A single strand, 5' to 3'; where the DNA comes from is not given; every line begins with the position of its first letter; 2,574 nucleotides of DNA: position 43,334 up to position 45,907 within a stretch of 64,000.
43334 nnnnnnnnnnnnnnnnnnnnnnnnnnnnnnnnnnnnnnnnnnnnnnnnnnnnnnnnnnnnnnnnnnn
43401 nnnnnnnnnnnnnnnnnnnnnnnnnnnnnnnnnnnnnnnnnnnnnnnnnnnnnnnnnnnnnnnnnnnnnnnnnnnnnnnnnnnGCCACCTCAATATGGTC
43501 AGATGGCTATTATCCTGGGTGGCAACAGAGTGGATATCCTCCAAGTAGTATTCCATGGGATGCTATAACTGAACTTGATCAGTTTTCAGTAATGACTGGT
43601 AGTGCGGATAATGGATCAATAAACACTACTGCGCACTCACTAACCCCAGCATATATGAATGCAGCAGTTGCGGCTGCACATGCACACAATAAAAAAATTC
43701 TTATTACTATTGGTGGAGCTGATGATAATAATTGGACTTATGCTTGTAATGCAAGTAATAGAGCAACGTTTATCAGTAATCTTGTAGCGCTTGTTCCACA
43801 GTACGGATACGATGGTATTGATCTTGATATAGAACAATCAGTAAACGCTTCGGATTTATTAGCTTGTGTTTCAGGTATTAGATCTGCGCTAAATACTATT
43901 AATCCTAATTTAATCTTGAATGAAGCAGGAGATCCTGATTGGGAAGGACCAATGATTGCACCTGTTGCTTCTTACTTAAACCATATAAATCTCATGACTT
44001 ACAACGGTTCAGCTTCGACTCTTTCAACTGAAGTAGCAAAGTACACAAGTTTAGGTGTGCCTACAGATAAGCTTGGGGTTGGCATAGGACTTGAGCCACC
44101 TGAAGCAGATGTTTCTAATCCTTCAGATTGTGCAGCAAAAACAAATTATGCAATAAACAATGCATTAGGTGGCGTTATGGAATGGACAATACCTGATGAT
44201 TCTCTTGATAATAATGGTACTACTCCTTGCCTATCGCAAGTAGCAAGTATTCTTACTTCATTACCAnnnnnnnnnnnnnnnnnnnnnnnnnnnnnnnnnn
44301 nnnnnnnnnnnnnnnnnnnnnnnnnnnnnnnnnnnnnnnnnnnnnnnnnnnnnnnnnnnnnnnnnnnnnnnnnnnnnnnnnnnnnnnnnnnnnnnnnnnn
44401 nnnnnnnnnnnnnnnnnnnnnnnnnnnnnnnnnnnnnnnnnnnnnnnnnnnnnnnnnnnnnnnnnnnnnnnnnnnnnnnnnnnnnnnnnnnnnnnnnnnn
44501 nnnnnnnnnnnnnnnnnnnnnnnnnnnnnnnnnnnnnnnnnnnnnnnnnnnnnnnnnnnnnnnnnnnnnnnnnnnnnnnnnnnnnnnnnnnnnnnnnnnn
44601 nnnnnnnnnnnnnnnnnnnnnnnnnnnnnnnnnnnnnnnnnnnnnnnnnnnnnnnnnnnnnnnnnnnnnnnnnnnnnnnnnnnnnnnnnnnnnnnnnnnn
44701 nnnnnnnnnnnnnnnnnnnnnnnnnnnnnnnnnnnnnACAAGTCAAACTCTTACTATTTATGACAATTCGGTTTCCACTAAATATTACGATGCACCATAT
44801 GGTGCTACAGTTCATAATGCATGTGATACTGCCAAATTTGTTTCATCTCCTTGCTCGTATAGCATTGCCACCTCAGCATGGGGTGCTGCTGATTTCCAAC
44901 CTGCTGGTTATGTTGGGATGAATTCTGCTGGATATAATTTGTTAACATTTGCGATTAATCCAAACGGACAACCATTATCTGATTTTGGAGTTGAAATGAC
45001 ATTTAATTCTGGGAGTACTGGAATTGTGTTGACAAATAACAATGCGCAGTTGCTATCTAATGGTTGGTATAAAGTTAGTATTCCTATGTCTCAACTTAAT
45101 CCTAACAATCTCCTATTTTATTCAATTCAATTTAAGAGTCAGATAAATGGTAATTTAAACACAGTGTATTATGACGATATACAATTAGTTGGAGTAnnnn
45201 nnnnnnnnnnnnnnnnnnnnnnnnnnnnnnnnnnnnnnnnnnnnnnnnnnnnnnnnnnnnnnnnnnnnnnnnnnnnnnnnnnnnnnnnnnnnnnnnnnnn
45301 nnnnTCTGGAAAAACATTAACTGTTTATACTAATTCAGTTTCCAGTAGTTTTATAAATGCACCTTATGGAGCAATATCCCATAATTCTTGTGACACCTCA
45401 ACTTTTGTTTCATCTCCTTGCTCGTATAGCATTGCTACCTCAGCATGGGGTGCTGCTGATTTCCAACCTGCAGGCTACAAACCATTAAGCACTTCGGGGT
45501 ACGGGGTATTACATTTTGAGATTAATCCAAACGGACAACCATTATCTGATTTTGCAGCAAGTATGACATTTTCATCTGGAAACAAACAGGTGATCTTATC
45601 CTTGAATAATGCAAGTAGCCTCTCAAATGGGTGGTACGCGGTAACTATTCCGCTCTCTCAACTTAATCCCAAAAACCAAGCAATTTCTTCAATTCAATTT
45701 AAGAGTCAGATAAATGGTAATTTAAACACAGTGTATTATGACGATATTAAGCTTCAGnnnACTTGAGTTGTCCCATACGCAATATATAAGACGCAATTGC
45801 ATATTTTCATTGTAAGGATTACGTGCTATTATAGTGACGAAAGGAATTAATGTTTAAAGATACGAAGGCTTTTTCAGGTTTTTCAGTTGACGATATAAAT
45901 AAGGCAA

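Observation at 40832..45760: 1642-aa secreted multi-enzyme: esterase + GH5 + GH18 + lectin-like modules in one polypeptide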

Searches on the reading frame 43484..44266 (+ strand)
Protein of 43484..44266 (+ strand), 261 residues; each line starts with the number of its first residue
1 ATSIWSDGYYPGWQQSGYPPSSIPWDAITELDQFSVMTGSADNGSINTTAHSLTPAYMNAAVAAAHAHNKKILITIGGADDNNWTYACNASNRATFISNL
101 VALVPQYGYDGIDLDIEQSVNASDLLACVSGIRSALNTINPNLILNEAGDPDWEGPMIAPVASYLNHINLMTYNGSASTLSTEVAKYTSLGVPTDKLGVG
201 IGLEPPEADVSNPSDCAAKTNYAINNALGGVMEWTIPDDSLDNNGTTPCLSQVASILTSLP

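Call 41: search_solved_structures(query=A3, max_evalue=0.01, show_alignments=2)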
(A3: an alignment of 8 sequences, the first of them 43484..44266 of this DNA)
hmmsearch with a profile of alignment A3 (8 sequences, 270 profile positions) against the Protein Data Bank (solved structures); distinct sequences matched with E-value up to 0.01: 150 (the best 60 are shown).
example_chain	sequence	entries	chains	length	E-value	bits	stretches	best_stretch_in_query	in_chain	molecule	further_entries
5gzu_A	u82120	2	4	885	6e-26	94.7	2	67-184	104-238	Chitinase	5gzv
5gzt_B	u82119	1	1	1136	3e-25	92.4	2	68-184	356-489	Chitinase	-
5xwf_A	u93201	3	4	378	1.5e-15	60.6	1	10-157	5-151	Fungal chitinase from Rhizomucor miehei (SeMet-substituted proteins) | Chintase | Chitinase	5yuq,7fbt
1d2k_A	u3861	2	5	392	2.1e-15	60.2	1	70-184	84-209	CHITINASE 1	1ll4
6epb_A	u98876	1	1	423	2.6e-15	59.8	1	70-182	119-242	Endochitinase 42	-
3g6l_A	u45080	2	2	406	4.7e-15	59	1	72-183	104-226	Chitinase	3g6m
1ll7_A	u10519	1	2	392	1.4e-14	57.4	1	70-184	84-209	CHITINASE 1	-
1ll6_A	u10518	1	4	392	1.8e-14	57.1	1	70-184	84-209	CHITINASE 1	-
6igy_A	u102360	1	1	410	1.8e-14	57.1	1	69-183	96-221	Glycosyl hydrolases family 18 family protein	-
3co4_A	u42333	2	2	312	1.9e-14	57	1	16-183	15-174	Chitinase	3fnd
3qok_A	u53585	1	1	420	5.9e-14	55.4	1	72-185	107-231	Putative chitinase II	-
6kst_A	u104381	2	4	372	6e-14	55.4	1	8-183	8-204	Family 18 chitinase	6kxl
8fg5_A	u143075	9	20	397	1.3e-13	54.3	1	71-182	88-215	Acidic mammalian chitinase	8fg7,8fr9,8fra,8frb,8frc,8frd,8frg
8xbd_B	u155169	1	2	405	2e-13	53.7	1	71-183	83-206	GH18 chitinase-like superfamily protein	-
7cb1_A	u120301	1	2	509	3.4e-13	52.9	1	65-180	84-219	Chitinase B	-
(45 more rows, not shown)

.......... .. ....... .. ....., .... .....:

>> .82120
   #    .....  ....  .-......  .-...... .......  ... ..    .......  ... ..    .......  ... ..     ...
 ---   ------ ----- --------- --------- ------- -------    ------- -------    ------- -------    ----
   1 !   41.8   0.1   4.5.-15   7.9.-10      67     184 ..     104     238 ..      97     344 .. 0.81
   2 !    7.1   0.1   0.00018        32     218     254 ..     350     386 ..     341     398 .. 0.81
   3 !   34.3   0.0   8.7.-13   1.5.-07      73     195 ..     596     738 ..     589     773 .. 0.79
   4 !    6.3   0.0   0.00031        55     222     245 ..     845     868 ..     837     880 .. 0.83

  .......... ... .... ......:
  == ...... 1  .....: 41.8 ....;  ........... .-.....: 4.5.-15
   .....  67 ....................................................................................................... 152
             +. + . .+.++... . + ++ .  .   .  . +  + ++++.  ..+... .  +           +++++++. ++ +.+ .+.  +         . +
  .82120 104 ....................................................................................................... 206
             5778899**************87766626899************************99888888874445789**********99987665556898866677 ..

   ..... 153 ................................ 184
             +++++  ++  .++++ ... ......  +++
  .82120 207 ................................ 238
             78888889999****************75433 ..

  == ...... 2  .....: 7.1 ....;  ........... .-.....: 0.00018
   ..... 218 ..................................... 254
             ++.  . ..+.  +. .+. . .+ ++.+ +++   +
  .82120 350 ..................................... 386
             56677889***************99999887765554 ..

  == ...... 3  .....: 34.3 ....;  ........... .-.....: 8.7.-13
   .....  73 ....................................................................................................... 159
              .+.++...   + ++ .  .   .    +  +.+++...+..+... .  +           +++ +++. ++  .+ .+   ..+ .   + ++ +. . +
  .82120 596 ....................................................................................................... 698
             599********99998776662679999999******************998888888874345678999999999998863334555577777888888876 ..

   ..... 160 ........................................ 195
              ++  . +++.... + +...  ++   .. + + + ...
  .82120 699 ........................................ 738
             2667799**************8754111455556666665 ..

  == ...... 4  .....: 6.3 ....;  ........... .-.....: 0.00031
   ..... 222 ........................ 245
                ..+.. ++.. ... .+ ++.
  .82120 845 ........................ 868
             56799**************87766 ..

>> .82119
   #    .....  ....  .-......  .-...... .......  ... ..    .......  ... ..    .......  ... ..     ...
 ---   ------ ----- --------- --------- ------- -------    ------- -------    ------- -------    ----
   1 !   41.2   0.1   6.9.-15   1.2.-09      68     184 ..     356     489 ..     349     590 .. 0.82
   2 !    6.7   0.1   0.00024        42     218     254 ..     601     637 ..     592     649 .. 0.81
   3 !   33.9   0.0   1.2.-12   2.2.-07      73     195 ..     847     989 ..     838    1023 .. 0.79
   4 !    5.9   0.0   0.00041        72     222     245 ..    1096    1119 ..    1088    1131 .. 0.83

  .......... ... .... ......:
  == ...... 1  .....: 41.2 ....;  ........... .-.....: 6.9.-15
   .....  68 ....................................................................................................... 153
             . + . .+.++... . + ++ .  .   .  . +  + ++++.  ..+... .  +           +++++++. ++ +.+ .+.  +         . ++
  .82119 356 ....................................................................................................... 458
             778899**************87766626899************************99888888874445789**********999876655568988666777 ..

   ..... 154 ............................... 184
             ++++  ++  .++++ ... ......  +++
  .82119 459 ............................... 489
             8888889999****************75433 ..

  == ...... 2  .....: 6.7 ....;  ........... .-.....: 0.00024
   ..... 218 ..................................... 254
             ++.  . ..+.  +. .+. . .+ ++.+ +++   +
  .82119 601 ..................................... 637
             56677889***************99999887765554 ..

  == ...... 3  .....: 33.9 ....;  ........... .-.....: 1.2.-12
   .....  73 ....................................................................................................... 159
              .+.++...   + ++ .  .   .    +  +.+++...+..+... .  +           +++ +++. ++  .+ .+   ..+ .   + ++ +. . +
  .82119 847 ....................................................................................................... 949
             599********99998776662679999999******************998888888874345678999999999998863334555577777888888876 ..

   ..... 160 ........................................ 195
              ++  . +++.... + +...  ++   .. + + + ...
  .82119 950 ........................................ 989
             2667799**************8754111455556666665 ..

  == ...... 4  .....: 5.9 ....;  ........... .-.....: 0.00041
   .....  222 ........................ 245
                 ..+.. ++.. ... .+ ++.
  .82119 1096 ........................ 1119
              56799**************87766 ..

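Call 72: find_related_loci(query=A3, collection=metagenome_contigs, flank=7000)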
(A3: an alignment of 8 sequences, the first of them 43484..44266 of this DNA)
Query A3 (261 aa) in metagenome_contigs; peptide patterns used: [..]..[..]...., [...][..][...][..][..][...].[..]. (x = any residue, [..] = any of these).
600 stretches matched a pattern (row limit reached: there are more); 80 encode a relative of the query (tblastn E <= 1e-3); 80 distinct loci.
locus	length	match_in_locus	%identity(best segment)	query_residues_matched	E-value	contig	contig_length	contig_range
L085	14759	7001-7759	58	5-254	9e-96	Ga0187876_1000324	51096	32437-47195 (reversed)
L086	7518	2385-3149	50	4-257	2e-79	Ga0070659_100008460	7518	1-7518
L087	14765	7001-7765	50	4-257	2e-79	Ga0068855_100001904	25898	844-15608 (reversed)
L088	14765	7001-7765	49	4-257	4e-79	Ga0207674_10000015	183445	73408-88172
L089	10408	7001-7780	41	3-254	4e-58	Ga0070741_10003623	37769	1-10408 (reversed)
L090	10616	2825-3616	40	5-254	2e-57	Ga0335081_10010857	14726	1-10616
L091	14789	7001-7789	38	2-257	2e-54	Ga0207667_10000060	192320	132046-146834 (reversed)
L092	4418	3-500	53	97-259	2e-54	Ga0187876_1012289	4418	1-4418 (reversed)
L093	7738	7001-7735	38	2-239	2e-49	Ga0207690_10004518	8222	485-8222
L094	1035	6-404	48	126-257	5e-40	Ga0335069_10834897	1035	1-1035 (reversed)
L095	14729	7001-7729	35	21-254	5e-37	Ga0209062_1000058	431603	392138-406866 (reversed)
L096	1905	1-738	35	22-258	1e-36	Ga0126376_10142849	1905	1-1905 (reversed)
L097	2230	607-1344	35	22-257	3e-36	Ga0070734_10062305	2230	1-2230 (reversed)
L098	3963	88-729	35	19-234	2e-33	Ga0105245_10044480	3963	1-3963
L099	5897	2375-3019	32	23-240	3e-31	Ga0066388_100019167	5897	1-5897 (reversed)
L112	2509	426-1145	33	9-234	1e-24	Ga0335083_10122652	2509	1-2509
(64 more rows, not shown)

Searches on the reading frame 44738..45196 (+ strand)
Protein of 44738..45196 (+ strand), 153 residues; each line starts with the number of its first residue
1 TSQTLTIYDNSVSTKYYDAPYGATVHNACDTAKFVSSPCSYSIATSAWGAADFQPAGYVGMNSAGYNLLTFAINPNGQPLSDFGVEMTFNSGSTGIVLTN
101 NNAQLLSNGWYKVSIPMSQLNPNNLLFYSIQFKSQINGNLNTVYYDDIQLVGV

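Call 8: search_protein_families(library=pfam, proteins=[window:44738-45196:+], max_evalue=10)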
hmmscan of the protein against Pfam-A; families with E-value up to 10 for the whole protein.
seq(153 aa): 1 family
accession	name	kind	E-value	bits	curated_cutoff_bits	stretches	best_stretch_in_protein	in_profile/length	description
PF09558.15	DUF2375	-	0.045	14.2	27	1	11-37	6-32/69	Protein of unknown function (DUF2375)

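Call 44: search_solved_structures(query=A4, max_evalue=10, show_alignments=1)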
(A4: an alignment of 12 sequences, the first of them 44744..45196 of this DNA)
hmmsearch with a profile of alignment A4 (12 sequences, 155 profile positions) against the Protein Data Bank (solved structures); distinct sequences matched with E-value up to 10: 8.
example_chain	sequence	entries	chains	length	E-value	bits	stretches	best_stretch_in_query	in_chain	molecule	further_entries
7t7y_A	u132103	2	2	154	3.6e-08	37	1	2-149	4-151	Endoglucanase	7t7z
5z06_A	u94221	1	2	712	0.18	15.3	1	76-153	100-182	BDI_3064 protein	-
2zcu_A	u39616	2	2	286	0.28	14.6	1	12-104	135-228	Uncharacterized oxidoreductase ytfG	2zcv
10en_E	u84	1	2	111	0.29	14.6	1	35-86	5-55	SK3D Light chain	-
10ez_E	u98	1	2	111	0.39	14.2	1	35-86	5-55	Light chain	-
7umm_L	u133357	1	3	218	0.64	13.5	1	35-86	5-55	ab109 Fab light chain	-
8iv0_C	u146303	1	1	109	0.65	13.4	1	35-85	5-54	C4H4 Fab light chain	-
6j11_L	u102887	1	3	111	1.3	12.5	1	35-86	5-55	VL of 7D10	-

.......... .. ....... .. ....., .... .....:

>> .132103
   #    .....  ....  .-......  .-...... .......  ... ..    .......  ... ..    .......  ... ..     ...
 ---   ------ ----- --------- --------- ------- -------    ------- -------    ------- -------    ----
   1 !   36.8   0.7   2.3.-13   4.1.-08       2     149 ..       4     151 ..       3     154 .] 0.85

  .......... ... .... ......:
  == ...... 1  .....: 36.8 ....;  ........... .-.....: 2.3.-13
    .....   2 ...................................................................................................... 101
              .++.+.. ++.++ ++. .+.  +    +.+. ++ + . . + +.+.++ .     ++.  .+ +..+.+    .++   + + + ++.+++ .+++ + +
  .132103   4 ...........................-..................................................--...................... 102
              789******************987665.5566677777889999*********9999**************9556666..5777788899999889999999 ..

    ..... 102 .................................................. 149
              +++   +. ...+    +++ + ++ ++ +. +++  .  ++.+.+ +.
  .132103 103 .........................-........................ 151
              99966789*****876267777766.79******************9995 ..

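Call 45: search_protein_families(library=pfam, alignment_id=A4, max_evalue=0.1)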
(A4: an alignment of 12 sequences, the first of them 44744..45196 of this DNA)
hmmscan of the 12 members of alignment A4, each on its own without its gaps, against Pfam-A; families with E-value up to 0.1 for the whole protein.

A. member 1, window:44744-45196:+ (151 aa): 1 family
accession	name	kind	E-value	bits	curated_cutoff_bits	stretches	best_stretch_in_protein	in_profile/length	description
PF09558.15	DUF2375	-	0.044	14.2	27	1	9-35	6-32/69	Protein of unknown function (DUF2375)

B. families by the number of members that match (of 12 scanned): 6 families
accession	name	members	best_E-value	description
PF18329.7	SGBP_B_XBD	3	0.00012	Surface glycan-binding protein B xyloglucan binding domain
PF21582.3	CBM30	3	0.00029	Carbohydrate binding domain 30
PF08547.18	CIA30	3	0.0085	Complex I intermediate-associated protein 30 (CIA30)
PF03425.19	CBM_11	3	0.01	Carbohydrate binding domain (family 11)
PF09558.15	DUF2375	1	0.044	Protein of unknown function (DUF2375)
PF18540.6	DUF5626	1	0.076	Domain of unknown function (DUF5626)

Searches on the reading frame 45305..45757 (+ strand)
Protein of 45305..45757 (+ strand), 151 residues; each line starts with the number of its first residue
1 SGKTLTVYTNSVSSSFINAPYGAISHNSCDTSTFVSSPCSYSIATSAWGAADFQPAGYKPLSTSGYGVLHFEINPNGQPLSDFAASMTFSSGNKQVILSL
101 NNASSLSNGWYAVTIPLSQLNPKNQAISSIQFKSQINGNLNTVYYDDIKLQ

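Call 8: search_protein_families(library=pfam, proteins=[window:45305-45757:+], max_evalue=10)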
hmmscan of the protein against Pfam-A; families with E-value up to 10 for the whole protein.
seq(151 aa): 3 families
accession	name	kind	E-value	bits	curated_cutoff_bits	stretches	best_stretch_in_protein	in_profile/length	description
PF21582.3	CBM30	-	0.0021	18.5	27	1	94-150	108-168/170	Carbohydrate binding domain 30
PF18329.7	SGBP_B_XBD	-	0.014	15.9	26.4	1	67-128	80-147/186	Surface glycan-binding protein B xyloglucan binding domain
PF21876.2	STIV_turret_2nd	-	2.2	8.8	27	0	105-134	19-48/106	C381 turret protein 2nd galactose-binding domain-like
